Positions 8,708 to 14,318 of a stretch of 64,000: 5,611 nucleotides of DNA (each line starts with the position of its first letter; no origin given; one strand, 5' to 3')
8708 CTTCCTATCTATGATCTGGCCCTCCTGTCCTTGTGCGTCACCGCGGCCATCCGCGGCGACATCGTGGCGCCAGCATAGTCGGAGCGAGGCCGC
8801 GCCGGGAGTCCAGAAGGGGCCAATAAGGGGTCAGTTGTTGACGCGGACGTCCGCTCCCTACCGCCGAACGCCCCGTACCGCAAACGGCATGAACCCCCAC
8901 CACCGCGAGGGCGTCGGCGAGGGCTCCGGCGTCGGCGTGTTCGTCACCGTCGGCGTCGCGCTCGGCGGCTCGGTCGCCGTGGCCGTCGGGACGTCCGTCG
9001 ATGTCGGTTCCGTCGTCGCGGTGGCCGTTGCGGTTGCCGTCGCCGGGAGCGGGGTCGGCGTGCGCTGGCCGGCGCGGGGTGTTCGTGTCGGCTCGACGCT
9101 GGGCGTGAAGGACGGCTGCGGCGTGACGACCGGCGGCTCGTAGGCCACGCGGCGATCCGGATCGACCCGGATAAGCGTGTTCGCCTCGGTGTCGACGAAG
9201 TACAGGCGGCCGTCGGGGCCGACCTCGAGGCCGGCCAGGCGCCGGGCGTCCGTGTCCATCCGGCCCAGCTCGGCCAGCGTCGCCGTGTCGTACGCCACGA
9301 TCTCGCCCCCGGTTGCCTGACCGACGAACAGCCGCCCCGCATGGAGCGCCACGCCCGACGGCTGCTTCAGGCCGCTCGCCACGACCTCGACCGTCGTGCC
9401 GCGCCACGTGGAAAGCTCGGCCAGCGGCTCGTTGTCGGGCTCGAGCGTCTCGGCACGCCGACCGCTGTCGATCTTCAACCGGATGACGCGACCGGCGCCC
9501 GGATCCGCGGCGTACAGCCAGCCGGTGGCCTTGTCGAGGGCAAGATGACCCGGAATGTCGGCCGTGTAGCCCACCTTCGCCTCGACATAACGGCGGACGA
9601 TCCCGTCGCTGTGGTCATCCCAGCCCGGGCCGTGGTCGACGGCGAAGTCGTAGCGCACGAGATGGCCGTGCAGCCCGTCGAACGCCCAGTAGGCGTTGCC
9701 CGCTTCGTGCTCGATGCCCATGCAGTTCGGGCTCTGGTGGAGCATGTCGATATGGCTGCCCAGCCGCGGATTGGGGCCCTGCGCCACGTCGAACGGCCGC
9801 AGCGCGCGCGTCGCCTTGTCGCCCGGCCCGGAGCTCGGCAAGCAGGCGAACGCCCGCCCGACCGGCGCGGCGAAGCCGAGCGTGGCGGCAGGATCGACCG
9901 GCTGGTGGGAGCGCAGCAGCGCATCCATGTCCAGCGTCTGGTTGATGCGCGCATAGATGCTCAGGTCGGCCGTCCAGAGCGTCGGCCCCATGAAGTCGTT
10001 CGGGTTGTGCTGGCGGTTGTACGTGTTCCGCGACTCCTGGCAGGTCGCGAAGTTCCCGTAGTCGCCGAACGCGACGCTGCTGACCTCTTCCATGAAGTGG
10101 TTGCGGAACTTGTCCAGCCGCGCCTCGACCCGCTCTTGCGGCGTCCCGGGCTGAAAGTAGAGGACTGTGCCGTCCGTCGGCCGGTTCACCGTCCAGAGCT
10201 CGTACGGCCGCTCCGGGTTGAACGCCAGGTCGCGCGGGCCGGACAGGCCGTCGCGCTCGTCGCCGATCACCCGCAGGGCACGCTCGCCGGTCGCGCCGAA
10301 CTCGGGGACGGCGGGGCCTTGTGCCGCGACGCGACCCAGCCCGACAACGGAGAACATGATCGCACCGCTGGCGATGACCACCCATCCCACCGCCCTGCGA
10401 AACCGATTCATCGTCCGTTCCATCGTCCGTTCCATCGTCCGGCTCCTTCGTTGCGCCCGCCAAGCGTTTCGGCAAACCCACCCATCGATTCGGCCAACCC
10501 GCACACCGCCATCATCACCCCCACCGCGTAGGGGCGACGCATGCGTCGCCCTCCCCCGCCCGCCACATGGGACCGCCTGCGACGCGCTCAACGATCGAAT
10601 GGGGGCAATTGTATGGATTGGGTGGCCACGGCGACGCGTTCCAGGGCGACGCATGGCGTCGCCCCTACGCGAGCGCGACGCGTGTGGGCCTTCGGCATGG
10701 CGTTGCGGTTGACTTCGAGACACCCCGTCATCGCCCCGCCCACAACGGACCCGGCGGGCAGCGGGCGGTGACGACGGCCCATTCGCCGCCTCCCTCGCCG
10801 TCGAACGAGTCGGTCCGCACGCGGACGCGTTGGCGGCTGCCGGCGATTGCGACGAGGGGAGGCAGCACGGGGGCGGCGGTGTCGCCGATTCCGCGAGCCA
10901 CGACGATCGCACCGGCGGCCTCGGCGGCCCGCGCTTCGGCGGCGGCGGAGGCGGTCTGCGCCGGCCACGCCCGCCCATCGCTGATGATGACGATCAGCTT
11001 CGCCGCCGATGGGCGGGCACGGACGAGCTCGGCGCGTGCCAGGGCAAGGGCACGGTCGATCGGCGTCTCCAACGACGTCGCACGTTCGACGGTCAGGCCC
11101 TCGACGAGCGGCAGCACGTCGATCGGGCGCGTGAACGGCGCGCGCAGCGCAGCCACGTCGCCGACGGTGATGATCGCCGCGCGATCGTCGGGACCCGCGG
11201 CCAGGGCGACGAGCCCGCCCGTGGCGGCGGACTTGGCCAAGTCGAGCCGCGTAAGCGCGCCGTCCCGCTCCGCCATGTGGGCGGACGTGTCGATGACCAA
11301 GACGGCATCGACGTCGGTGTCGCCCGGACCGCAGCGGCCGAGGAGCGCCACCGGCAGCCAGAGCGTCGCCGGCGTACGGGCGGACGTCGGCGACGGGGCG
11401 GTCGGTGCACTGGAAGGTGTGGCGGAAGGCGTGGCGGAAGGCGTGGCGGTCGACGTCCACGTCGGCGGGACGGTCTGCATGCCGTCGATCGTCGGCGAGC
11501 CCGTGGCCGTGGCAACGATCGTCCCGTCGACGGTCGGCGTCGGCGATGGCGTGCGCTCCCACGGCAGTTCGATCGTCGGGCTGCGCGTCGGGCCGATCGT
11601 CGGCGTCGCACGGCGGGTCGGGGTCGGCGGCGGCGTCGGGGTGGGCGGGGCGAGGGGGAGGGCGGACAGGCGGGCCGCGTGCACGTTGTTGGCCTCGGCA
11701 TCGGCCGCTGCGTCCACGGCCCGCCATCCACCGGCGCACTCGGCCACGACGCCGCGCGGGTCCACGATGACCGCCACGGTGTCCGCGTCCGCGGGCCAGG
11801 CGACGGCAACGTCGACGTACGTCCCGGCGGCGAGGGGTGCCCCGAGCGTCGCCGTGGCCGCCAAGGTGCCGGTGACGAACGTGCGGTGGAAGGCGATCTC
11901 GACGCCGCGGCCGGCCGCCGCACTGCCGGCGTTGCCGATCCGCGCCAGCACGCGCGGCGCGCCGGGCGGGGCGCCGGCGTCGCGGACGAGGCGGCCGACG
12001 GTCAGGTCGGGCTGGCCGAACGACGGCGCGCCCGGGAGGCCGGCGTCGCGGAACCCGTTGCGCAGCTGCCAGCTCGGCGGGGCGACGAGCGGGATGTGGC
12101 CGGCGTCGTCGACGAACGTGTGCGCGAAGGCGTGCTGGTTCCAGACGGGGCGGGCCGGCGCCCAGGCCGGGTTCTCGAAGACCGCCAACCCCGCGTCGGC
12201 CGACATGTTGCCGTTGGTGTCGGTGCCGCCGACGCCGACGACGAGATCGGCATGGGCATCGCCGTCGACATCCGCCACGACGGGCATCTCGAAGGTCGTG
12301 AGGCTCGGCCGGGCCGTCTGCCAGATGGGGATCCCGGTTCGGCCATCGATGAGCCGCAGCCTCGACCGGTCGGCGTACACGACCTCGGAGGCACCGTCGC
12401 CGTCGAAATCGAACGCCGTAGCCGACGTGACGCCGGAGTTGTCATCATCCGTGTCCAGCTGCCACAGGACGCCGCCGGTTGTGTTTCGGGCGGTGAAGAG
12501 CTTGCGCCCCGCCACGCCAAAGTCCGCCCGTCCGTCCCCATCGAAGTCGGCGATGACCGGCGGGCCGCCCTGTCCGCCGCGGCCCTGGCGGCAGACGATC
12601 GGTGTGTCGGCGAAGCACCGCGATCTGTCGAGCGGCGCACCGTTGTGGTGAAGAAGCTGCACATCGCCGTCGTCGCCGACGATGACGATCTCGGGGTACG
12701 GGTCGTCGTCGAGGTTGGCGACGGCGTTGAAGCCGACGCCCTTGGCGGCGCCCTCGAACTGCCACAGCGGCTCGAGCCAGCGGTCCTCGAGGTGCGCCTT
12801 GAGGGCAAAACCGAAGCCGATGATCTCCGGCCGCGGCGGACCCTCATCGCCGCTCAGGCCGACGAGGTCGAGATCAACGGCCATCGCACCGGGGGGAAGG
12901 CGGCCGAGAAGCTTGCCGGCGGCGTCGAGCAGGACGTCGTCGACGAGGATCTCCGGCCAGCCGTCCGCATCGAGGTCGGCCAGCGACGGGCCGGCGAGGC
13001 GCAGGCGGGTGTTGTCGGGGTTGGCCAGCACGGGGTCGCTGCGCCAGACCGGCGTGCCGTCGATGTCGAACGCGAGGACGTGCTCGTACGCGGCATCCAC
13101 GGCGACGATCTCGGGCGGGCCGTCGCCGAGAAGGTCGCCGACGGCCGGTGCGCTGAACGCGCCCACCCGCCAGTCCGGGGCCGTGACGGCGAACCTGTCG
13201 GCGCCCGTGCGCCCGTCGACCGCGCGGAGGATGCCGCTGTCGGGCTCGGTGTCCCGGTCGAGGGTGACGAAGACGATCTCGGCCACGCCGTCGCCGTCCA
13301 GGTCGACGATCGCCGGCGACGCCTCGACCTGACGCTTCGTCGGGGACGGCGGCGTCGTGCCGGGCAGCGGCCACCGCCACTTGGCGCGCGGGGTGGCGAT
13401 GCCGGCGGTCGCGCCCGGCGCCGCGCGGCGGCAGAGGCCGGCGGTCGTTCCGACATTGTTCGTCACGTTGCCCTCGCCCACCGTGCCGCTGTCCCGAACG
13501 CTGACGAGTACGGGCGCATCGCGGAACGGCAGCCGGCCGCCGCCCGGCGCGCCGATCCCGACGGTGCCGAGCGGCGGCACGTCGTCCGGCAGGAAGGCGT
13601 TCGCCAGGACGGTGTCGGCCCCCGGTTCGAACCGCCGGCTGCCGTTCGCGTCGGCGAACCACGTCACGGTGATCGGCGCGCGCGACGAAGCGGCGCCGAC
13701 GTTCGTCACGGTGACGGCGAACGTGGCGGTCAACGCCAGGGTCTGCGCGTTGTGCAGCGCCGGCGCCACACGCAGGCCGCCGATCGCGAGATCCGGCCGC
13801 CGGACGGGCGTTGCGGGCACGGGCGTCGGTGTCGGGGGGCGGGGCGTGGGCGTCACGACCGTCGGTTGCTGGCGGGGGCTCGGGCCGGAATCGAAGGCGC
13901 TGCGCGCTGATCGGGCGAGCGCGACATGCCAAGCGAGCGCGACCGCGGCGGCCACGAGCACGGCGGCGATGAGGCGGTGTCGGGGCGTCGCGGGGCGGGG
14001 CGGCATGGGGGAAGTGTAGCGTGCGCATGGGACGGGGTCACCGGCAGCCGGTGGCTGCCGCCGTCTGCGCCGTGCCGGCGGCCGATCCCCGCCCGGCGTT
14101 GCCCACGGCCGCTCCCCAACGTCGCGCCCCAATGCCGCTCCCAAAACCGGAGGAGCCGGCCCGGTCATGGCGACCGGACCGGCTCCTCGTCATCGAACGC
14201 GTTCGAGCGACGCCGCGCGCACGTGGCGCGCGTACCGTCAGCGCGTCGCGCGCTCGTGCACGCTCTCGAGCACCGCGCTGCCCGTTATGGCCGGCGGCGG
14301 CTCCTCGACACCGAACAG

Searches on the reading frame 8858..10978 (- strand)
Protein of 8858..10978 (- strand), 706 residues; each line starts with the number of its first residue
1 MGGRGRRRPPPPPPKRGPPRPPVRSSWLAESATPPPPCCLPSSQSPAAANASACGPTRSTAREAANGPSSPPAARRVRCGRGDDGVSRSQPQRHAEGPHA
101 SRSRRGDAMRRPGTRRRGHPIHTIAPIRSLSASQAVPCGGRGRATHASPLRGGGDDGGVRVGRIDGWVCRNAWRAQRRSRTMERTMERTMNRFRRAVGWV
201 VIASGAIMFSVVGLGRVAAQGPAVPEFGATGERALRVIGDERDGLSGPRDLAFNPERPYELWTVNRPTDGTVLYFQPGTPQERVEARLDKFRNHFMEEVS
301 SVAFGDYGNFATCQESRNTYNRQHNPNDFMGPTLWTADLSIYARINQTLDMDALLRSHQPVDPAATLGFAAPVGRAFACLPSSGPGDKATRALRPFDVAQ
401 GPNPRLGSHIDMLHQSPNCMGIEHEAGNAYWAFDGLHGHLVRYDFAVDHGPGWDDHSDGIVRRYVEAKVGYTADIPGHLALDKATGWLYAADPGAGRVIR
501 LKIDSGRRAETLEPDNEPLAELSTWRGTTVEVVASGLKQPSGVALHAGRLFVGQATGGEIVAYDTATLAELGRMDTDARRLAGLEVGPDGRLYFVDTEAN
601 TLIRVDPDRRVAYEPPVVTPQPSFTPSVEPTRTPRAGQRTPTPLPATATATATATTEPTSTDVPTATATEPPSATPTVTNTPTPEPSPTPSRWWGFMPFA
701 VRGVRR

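Call 8: search_protein_families(library=pfam, proteins=[window:8858-10978:-], max_evalue=0.001)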
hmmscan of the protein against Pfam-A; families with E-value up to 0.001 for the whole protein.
window:8858-10978:- (706 aa): 0 families

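Call 52: search_protein_families(library=pfam, proteins=[window:8858-10978:-], max_evalue=10)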
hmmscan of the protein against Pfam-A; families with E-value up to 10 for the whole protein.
window:8858-10978:- (706 aa): 2 families
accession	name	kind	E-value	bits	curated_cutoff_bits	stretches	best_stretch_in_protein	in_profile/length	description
PF13360.13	PQQ_2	-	0.035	14.2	27.6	1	539-607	25-90/233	Outer membrane protein assembly factor BamB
PF08450.18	SGL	-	0.056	13.5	26.3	0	589-610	11-32/246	SMP-30/Gluconolactonase/LRE-like region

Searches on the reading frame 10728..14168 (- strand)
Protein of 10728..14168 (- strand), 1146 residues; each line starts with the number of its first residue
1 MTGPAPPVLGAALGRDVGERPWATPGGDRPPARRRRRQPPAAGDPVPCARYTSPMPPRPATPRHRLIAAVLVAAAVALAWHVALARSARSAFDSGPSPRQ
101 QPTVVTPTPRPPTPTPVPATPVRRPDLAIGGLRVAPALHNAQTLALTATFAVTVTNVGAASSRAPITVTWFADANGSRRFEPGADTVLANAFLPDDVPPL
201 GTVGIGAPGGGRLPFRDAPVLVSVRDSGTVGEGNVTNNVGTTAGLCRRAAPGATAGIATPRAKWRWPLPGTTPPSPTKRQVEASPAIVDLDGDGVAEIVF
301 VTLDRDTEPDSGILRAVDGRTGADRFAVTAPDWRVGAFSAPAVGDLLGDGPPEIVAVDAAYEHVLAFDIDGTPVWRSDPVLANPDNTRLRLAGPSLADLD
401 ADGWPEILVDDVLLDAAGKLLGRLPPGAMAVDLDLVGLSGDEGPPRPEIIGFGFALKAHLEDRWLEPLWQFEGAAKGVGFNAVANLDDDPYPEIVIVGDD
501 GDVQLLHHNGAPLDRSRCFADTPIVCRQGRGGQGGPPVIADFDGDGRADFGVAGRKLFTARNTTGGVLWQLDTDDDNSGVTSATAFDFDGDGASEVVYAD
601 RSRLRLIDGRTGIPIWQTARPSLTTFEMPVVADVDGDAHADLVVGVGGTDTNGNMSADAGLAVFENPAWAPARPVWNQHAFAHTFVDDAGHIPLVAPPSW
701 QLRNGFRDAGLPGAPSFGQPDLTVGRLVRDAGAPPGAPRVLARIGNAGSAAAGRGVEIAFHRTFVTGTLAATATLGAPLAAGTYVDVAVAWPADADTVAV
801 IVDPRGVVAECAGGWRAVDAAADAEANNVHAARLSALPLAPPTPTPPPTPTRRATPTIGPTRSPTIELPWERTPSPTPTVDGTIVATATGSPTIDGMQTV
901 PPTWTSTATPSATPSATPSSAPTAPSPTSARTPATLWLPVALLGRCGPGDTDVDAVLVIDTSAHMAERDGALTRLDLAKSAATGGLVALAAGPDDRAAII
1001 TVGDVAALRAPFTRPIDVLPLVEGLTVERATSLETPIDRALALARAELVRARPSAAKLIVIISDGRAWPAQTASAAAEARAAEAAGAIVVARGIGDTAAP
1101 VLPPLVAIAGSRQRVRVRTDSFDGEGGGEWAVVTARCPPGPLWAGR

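Call 8: search_protein_families(library=pfam, proteins=[window:10728-14168:-], max_evalue=0.001)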
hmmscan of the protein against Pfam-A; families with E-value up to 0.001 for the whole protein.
window:10728-14168:- (1146 aa): 4 families
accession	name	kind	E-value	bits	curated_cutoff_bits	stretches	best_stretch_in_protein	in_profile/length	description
PF13517.12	FG-GAP_3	-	2.5e-22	79.7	26.9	3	587-644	1-61/61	FG-GAP-like repeat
PF13519.12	VWA_2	-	8.2e-11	42.9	27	1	956-1065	2-106/107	von Willebrand factor type A domain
PF07705.17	CARDB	-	1.9e-05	25.2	22.7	0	719-810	1-91/101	CARDB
PF00092.34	VWA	-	8.1e-05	23.4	23.8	1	954-1099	1-144/174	von Willebrand factor type A domain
